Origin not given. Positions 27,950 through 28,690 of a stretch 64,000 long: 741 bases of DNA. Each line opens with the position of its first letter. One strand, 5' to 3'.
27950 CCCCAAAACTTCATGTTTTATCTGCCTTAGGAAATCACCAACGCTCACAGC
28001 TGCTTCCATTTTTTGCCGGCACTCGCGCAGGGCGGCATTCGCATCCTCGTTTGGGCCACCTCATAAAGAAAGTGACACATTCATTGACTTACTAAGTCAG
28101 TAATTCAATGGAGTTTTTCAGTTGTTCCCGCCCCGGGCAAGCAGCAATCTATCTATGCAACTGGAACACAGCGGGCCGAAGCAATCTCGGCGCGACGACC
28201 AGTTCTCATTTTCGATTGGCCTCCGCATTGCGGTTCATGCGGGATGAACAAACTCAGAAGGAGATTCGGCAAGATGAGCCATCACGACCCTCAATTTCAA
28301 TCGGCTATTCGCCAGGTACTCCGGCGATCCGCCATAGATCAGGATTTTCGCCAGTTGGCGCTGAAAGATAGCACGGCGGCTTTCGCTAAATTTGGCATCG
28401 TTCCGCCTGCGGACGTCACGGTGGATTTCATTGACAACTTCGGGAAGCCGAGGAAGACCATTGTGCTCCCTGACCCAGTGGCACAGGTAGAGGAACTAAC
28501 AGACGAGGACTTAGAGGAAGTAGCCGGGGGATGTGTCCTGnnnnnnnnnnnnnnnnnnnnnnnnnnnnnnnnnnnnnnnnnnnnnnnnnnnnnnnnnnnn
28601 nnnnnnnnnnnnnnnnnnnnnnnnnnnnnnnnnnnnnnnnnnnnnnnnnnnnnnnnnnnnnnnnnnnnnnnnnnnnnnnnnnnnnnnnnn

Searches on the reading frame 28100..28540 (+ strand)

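Call 38: search_protein_families(library=pfam, proteins=[window:28100-28540:+], max_evalue=0.01)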
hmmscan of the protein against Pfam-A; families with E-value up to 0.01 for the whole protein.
window:28100-28540:+ (147 aa): 1 family
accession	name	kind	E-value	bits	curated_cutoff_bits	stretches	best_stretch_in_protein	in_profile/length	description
PF02979.21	NHase_alpha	-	3.8e-05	23.6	27.2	0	81-141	115-174/184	Nitrile hydratase, alpha chain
